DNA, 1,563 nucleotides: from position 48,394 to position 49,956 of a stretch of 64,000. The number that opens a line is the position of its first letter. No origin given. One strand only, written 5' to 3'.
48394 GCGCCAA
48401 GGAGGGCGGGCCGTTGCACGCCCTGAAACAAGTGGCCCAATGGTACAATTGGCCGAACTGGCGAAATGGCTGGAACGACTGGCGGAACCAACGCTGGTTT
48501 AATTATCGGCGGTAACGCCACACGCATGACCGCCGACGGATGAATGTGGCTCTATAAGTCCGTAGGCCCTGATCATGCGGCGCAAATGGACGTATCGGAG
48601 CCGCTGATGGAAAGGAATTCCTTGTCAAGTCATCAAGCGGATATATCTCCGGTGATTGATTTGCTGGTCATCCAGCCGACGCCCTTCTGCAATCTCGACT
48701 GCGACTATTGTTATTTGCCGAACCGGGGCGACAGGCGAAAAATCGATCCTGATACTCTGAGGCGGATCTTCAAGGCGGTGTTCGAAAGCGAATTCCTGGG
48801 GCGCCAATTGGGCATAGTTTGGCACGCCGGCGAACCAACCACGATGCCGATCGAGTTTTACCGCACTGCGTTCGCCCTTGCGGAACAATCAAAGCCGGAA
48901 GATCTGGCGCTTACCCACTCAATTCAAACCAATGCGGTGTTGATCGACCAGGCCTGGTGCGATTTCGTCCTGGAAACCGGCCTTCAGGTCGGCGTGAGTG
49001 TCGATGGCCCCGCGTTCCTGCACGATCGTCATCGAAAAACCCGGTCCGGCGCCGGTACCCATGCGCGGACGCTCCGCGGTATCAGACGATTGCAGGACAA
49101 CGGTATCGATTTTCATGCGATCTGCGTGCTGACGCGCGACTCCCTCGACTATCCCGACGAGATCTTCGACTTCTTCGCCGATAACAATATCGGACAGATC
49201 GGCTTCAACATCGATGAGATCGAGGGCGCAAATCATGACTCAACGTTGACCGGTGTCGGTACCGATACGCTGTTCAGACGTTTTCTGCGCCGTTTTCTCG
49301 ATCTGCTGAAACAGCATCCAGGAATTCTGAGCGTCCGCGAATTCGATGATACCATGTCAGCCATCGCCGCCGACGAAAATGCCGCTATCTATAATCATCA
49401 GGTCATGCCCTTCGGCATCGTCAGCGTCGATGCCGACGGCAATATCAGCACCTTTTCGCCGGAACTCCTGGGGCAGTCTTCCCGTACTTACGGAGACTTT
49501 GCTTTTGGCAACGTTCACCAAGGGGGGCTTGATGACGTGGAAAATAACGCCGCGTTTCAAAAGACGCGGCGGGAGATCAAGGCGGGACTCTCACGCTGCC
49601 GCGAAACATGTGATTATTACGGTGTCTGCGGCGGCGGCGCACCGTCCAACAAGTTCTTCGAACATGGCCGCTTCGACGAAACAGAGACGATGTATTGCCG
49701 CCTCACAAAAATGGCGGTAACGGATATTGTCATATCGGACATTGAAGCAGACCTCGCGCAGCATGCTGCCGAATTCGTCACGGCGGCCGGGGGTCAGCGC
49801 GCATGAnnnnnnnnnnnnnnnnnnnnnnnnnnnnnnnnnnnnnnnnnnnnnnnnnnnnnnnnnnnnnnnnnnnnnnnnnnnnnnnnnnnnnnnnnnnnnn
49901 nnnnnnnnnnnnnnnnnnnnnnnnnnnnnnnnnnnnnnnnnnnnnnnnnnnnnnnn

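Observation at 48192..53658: Four-gene operon: Trp-X-Asn repeat peptide, radical SAM/SPASM maturase and two orphan proteins (candidate undescribed cyclophane-type RiPP system)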

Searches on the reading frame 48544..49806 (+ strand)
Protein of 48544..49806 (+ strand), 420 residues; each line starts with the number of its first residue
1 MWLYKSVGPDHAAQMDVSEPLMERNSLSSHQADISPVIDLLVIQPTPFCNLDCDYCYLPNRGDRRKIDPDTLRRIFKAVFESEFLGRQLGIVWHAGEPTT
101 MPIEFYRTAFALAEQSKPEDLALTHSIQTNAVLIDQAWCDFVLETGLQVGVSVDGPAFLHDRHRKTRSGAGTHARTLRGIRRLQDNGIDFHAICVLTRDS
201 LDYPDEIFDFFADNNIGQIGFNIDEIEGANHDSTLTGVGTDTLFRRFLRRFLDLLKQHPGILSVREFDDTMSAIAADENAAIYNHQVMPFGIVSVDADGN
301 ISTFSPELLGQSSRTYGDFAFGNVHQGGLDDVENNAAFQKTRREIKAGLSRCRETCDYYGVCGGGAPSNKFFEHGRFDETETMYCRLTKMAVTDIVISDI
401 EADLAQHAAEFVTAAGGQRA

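Call 3: search_protein_families(library=ncbifam, proteins=[window:48544-49806:+], max_evalue=0.1)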
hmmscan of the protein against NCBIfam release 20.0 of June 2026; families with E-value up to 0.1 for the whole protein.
window:48544-49806:+ (420 aa): 61 families (the best 25 are shown)
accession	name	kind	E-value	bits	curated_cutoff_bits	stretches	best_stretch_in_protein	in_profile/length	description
TIGR04261.1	rSAM_GlyRichRpt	subfamily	3.5e-144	480.3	310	1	43-401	1-362/363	cyclophane-forming radical SAM/SPASM peptide maturase GrrM/OscB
NF041718.1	rSAM_phane_AMC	equivalog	3.4e-96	322.4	425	1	35-397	2-358/362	cyclophane-forming radical SAM peptide maturase AmcB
TIGR03942.1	sulfatase_rSAM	equivalog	1.6e-49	168.9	349.45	1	47-390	9-348/363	anaerobic sulfatase maturase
NF041298.1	rSAM_mat_DynA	equivalog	2.6e-49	168.1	450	1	42-386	4-340/356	dynobactin maturation radical SAM/SPASM protein DynA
NF041707.1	rSAM_YhhB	equivalog_domain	3.9e-42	144.5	445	1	42-393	5-359/369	cyclophane-forming radical SAM/SPASM peptide maturase YhhB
NF041300.1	rSAM_mat_DarW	exception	3.1e-39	135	650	1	35-388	36-388/415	radical SAM/SPASM peptide maturase DarW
NF038005.1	rSAM_mat_DarE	equivalog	7.3e-36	123.8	650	1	40-385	75-419/432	darobactin maturation radical SAM/SPASM protein DarE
TIGR04269.1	SAM_SPASM_FxsB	subfamily_domain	1.1e-34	120.1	370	1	42-395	5-361/363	FxsB family cyclophane-forming radical SAM/SPASM peptide maturase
NF010308.0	PRK13745.1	equivalog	3.2e-32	111.9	484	1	46-375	21-361/412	anaerobic sulfatase-maturation protein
TIGR04163.1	rSAM_cobopep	equivalog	9.3e-28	97.1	375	1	42-392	67-412/428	peptide-modifying radical SAM enzyme CbpB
NF010321.0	PRK13758.1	equivalog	9.6e-27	94.1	441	1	40-386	6-349/370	anaerobic sulfatase-maturase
TIGR04083.1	rSAM_pep_methan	hypoth_equivalog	1.2e-25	90.2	300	1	42-406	3-349/376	TIGR04083 family peptide-modifying radical SAM enzyme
NF047865.1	rSAM_PapB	equivalog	5.1e-25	88.4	340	1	42-377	6-327/330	PapB family radical SAM/SPASM ranthipeptide maturase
TIGR04496.1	rSAM_XyeB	equivalog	9.2e-25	87.1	450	1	48-388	13-358/385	cyclophane-forming radical SAM/SPASM peptide maturase XyeB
TIGR03978.1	rSAM_paired_1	equivalog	1.8e-22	79.7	370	1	31-219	75-265/466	His-Xaa-Ser system radical SAM maturase HxsB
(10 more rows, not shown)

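Call 4: search_protein_families(library=pfam, proteins=[window:48544-49806:+], max_evalue=0.1)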
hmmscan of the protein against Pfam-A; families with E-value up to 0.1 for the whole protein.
window:48544-49806:+ (420 aa): 2 families
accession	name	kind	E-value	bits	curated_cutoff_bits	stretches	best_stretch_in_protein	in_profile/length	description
PF04055.27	Radical_SAM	-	1.3e-19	71.4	29.5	1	43-210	1-165/166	Radical SAM superfamily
PF13186.11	SPASM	-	0.0068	17.1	21.5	1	289-356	4-66/67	Iron-sulfur cluster-binding domain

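Call 52: find_homologous_proteins(query=window:48544-49806:+, max_evalue=1e-30)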
Query window:48544-49806:+ (420 aa): 5254 proteins with E <= 1e-30 among 8000 candidates; the best 120 are listed.
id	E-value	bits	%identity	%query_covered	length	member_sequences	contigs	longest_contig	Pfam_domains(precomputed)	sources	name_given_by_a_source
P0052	6.9e-273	923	100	95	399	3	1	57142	PF04055.28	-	-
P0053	3.6e-219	746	80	95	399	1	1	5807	PF04055.28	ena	-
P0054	3.9e-217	739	79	95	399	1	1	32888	PF04055.28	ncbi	-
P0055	1.1e-153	530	59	89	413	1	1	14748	PF04055.28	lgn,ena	-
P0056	9.5e-147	507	58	89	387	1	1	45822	PF04055.28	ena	-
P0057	4.4e-146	505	58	89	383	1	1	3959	PF04055.28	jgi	jgi:uncharacterized protein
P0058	2.0e-144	500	56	88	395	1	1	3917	PF04055.28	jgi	-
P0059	4.8e-138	479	55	87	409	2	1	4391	PF13186.12,PF04055.28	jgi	jgi:uncharacterized protein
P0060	8.4e-135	468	55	87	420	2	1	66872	PF04055.28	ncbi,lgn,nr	ncbi:MAG: hypothetical protein JWL84_4342 [Rhodospirillales bacterium]|nr:hypothetical protein [Rhod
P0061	1.2e-132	461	53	88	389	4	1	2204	PF04055.28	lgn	-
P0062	2.4e-130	453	53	89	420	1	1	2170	PF04055.28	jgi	jgi:uncharacterized protein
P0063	2.9e-129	450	53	88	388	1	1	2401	PF04055.28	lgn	-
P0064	3.2e-129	450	52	89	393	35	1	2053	PF04055.28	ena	-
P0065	8.2e-129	448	54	88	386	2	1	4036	PF04055.28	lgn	-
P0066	8.7e-129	448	53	89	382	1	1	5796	PF04055.28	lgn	-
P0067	1.2e-128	448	53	90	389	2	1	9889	PF04055.28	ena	-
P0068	1.2e-128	448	51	88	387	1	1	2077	PF04055.28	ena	-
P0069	1.2e-128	448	54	88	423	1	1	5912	PF04055.28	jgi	jgi:uncharacterized protein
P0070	1.4e-128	447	52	87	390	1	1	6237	PF04055.28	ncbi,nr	ncbi:MAG: GRRM system radical SAM/SPASM domain protein [Nitrospinae bacterium]|nr:GRRM system radica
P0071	1.6e-128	447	52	90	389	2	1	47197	PF04055.28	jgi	jgi:uncharacterized protein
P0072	2.3e-128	447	51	90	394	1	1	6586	PF04055.28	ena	-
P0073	3.5e-128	446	51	91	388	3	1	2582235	PF04055.28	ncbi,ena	-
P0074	3.6e-128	446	53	89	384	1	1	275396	PF04055.28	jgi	jgi:uncharacterized protein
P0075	7.1e-128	445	51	88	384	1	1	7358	PF04055.28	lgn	-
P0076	1.6e-127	444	50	89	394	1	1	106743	PF04055.28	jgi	jgi:uncharacterized protein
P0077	3.8e-127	443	52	89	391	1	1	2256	PF04055.28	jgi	jgi:uncharacterized protein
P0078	6.1e-127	442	51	88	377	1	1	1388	PF04055.28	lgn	-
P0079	7.0e-127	442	51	90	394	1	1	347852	PF04055.28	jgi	jgi:uncharacterized protein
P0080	7.0e-127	442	53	89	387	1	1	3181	PF04055.28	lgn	-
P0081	7.3e-127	442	51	90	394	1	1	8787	PF04055.28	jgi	jgi:uncharacterized protein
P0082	7.8e-127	442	51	92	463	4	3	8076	PF04055.28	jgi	jgi:uncharacterized protein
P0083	8.3e-127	442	53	88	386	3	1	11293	PF04055.28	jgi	jgi:uncharacterized protein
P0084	8.6e-127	442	50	93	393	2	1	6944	PF04055.28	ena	-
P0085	9.8e-127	441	52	89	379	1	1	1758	PF04055.28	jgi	jgi:uncharacterized protein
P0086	1.1e-126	441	52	87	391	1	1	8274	PF04055.28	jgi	jgi:uncharacterized protein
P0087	1.3e-126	441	51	90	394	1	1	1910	PF04055.28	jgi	jgi:uncharacterized protein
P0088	1.6e-126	441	49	91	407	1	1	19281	PF04055.28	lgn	-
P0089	2.1e-126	440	51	91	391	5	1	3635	PF04055.28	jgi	jgi:uncharacterized protein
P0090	2.2e-126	440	53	89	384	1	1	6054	PF04055.28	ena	-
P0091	2.8e-126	440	51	87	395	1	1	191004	PF04055.28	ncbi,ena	-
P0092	2.9e-126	440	50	88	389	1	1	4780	PF04055.28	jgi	jgi:uncharacterized protein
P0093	3.0e-126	440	51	89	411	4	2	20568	PF04055.28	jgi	jgi:uncharacterized protein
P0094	3.5e-126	440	51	91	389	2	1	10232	PF04055.28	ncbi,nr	ncbi:MAG TPA: cyclophane-forming radical SAM/SPASM peptide maturase GrrM/OscB [Pyrinomonadaceae bact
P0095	4.4e-126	439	53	86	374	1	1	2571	PF04055.28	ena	-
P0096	5.8e-126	439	50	91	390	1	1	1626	PF04055.28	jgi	jgi:uncharacterized protein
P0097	6.1e-126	439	53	89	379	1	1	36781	PF04055.28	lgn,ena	-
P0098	6.9e-126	439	53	88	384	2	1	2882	PF04055.28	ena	-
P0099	9.3e-126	438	52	89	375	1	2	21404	PF04055.28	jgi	jgi:uncharacterized protein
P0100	9.9e-126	438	52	88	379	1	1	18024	PF04055.28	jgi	jgi:uncharacterized protein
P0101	1.0e-125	438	50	93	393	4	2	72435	PF04055.28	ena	-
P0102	1.2e-125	438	51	90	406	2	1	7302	PF04055.28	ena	-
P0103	1.4e-125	438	50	88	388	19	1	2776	PF04055.28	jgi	jgi:uncharacterized protein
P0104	1.4e-125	438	52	87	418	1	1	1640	PF04055.28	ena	-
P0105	2.0e-125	437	50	88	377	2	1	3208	PF04055.28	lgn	-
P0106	2.1e-125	437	51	90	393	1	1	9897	PF04055.28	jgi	jgi:uncharacterized protein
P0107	2.4e-125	437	53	87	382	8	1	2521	PF04055.28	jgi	-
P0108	2.9e-125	437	51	88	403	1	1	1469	PF04055.28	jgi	jgi:uncharacterized protein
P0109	2.9e-125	437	52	86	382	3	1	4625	PF04055.28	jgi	jgi:uncharacterized protein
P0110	3.0e-125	436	51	88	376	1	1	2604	PF04055.28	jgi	jgi:uncharacterized protein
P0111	3.1e-125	436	51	88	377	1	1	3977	PF04055.28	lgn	-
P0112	3.1e-125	436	53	88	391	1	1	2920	PF04055.28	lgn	-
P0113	3.2e-125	436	51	88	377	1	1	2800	PF04055.28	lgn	-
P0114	4.0e-125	436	51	89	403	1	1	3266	PF04055.28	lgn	-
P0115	4.1e-125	436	50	87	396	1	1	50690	PF04055.28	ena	-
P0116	4.3e-125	436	51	88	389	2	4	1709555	PF04055.28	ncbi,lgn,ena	ncbi:MAG: cyclophane-forming radical SAM/SPASM peptide maturase GrrM/OscB [Candidatus Binatus sp.]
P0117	4.7e-125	436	51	89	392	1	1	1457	PF04055.28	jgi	jgi:uncharacterized protein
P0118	5.2e-125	436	51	87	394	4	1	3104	PF04055.28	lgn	-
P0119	5.5e-125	436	51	91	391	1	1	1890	PF04055.28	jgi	jgi:uncharacterized protein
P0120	1.1e-124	435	50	88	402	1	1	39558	PF04055.28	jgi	jgi:uncharacterized protein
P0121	1.4e-124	434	51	90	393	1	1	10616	PF04055.28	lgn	-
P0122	1.5e-124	434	53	86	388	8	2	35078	PF04055.28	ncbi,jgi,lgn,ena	-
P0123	1.6e-124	434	50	90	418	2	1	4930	PF04055.28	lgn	-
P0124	1.8e-124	434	50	87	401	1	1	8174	PF04055.28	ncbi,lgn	-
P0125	2.1e-124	434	51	87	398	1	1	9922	PF04055.28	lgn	-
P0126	2.2e-124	434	49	89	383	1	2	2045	PF04055.28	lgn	-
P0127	2.8e-124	433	50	87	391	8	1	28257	PF04055.28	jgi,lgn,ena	jgi:uncharacterized protein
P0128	3.7e-124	433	49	89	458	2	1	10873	PF04055.28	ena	-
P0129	3.9e-124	433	47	91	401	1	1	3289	PF04055.28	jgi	jgi:uncharacterized protein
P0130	4.5e-124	433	49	92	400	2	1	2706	PF04055.28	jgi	jgi:uncharacterized protein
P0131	4.6e-124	433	49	91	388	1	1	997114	PF04055.28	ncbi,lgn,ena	-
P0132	4.9e-124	432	51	88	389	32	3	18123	PF04055.28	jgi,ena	jgi:uncharacterized protein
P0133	5.3e-124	432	50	87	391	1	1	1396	PF04055.28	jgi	jgi:uncharacterized protein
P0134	5.7e-124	432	50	87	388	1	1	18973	PF04055.28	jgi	jgi:uncharacterized protein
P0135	6.2e-124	432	53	88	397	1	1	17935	PF04055.28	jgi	jgi:uncharacterized protein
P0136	6.8e-124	432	50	86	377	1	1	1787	PF04055.28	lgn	-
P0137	6.9e-124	432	49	89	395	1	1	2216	PF04055.28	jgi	-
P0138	7.0e-124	432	51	86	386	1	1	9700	PF04055.28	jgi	-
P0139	7.0e-124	432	52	87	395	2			PF04055.28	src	-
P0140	7.4e-124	432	51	89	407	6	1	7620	PF04055.28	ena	-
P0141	9.5e-124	432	51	89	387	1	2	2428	PF04055.28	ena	-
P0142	1.2e-123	431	49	89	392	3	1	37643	PF04055.28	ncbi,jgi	jgi:uncharacterized protein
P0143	2.2e-123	430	50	86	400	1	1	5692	PF04055.28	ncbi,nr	ncbi:MAG TPA: cyclophane-forming radical SAM/SPASM peptide maturase GrrM/OscB [Pyrinomonadaceae bact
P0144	2.6e-123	430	50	89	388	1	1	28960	PF04055.28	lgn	-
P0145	2.9e-123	430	51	86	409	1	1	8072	PF04055.28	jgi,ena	-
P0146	2.9e-123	430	49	89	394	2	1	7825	PF04055.28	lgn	-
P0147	3.1e-123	430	50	87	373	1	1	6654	PF04055.28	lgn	-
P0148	3.1e-123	430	50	87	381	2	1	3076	PF04055.28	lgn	-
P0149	3.2e-123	430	49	87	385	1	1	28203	PF04055.28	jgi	jgi:uncharacterized protein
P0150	3.7e-123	430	51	88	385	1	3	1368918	PF04055.28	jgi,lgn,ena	-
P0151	3.9e-123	430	50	90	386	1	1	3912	PF04055.28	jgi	jgi:uncharacterized protein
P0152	3.9e-123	430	49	88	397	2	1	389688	PF04055.28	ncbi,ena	-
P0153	5.1e-123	429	50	89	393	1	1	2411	PF04055.28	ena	-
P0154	5.7e-123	429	51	87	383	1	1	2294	PF04055.28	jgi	jgi:uncharacterized protein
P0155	6.3e-123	429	50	88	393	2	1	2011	PF04055.28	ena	-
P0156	6.4e-123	429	51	88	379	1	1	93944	PF04055.28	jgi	jgi:uncharacterized protein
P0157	6.9e-123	429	50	91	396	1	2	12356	PF04055.28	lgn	-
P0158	7.2e-123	429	51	88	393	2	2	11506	PF04055.28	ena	-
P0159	7.6e-123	429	52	86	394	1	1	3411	PF04055.28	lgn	-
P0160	8.1e-123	428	49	90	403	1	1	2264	PF04055.28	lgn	-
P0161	9.6e-123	428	51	88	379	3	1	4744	PF04055.28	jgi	jgi:uncharacterized protein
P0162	1.2e-122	428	51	88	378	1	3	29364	PF04055.28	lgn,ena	-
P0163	1.3e-122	428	50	89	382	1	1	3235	PF04055.28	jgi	jgi:uncharacterized protein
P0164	1.3e-122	428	48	91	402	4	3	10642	PF04055.28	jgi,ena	-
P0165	1.4e-122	428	51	87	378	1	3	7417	PF04055.28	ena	-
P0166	1.4e-122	428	49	92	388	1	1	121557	PF04055.28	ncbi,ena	-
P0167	1.4e-122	428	51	87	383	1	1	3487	PF04055.28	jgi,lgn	jgi:uncharacterized protein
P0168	1.6e-122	427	50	88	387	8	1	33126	PF04055.28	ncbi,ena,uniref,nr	ncbi:MAG TPA: cyclophane-forming radical SAM/SPASM peptide maturase GrrM/OscB [Candidatus Binatus sp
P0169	1.6e-122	427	50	91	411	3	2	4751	PF04055.28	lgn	-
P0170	1.9e-122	427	48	91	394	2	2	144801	PF04055.28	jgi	jgi:uncharacterized protein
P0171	1.9e-122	427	51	88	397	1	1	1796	PF04055.28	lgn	-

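Call 53: find_encoding_contigs(protein=P0060, flank=6000, max_places=1)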
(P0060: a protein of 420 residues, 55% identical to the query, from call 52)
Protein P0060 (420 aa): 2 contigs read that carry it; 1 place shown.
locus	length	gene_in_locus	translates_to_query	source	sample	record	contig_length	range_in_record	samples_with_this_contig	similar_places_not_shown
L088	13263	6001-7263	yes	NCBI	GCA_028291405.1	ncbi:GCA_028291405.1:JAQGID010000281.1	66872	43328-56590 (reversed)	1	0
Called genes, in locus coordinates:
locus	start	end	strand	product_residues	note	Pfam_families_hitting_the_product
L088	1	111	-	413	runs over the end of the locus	PF06850:PHB_depo_C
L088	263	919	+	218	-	PF13409:GST_N_2, PF13417:GST_N_3 (faint), PF13410:GST_C_2 (weak)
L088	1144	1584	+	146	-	PF02311:AraC_binding (weak), PF07883:Cupin_2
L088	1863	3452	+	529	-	PF20656:MS_N, PF01274:MS_TIM-barrel, PF20659:MS_C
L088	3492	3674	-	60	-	-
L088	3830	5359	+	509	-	PF00496:SBP_bac_5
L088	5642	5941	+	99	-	-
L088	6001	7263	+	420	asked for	PF04055:Radical_SAM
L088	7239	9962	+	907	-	-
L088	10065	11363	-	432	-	PF00211:Guanylate_cyc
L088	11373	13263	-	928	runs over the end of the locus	PF01909:NTP_transf_2 (weak), PF08335:GlnD_UR_UTase, PF13291:ACT_4 (faint), PF27444:GlnD_3rd, PF01842:ACT (faint), PF01966:HD, PF24931:ACT_ACR9_3rd, PF26956:ACT_ACR_D1, +1 more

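Call 54: find_encoding_contigs(protein=P0116, flank=6000, max_places=1)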
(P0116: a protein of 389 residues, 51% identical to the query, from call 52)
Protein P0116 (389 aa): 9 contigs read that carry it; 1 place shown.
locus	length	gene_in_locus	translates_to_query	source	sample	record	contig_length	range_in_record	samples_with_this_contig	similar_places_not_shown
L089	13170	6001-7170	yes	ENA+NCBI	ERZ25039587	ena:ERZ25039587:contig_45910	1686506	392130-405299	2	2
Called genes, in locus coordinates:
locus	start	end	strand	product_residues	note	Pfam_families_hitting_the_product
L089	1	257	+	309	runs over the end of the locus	PF12760:Zn_ribbon_IS1595, PF12762:DDE_Tnp_IS1595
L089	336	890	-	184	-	-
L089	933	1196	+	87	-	-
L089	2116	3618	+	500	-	PF00370:FGGY_N, PF02782:FGGY_C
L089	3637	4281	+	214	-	PF00583:Acetyltransf_1, PF13508:Acetyltransf_7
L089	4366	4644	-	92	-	-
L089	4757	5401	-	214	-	-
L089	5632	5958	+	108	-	-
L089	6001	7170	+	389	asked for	PF04055:Radical_SAM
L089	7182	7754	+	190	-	-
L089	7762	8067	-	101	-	-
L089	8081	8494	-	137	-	PF15891:Nuc_deoxyri_tr2 (weak), PF05014:Nuc_deoxyrib_tr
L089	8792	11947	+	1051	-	PF00211:Guanylate_cyc, PF13191:AAA_16, PF13424:TPR_12 (faint)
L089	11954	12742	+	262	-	PF00005:ABC_tran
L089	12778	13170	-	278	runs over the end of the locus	-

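Call 55: find_encoding_contigs(protein=P0094, flank=6000, max_places=1)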
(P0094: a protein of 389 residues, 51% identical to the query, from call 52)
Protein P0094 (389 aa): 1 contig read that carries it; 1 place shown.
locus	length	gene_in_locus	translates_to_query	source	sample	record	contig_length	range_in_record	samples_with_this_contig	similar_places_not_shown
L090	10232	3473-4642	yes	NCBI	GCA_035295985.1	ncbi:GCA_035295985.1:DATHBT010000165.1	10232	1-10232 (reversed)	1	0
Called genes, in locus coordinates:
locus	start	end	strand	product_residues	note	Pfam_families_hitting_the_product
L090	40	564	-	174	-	-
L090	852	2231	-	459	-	PF13441:Gly-zipper_YMGG (weak)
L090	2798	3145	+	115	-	-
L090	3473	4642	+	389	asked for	PF04055:Radical_SAM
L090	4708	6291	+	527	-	PF01582:TIR (faint), PF13676:TIR_2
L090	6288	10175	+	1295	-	PF20703:nSTAND1, PF25174:Beta-prop_THOC3, PF00400:WD40, PF24814:WD40_Prp19, PF23381:Beta-prop_IFT122_1st, PF23414:Beta-prop_EML_2, PF25174:Beta-prop_THOC3, PF24807:WD40_CDC20-Fz, +49 more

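Call 81: search_protein_families(library=padloc, proteins=[window:48544-49806:+], max_evalue=0.01)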
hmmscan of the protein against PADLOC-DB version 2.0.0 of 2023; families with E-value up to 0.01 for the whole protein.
window:48544-49806:+ (420 aa): 2 families
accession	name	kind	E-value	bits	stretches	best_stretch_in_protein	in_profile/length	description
PDLC02903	pVip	-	8.4e-07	26.7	1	46-156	7-103/257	Viperins not associated with kinases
PDLC02904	pVip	-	0.0046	14.5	1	48-157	12-111/262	Viperins associated with kinases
